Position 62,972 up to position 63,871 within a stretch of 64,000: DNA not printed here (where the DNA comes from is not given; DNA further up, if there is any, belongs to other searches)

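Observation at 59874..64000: RHS/YD-repeat polymorphic-toxin array whose toxin tips are glycine-zipper-like membrane domains paired with 2TM immunity candidates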

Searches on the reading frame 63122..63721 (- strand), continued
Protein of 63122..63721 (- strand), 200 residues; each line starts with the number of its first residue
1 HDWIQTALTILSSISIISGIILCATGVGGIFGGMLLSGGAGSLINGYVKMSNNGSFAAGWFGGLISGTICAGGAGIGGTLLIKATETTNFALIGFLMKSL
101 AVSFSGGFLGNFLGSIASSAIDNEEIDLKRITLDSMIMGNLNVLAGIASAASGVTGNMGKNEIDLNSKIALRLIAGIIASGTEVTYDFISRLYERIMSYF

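Call 88: search_protein_families(library=pfam, max_evalue=0.01, proteins=[P0158, P0083])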
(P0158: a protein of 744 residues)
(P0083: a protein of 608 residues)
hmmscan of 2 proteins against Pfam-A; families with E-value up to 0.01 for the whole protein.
P0158 (744 aa): 2 families
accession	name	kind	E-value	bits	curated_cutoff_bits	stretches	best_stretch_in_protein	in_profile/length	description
PF05593.20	RHS_repeat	-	2.3e-07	31.5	22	2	446-472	2-27/38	RHS Repeat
PF09076.15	Crystall_2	-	0.0057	16.9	25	0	392-411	31-50/70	Beta/Gamma crystallin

P0083 (608 aa): 2 families
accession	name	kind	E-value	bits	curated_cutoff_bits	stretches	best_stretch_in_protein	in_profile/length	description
PF05593.20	RHS_repeat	-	0.00014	22.6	22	0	17-41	4-28/38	RHS Repeat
PF02013.21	CBM_10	-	0.00099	20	23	0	395-413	7-25/36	Cellulose or protein binding domain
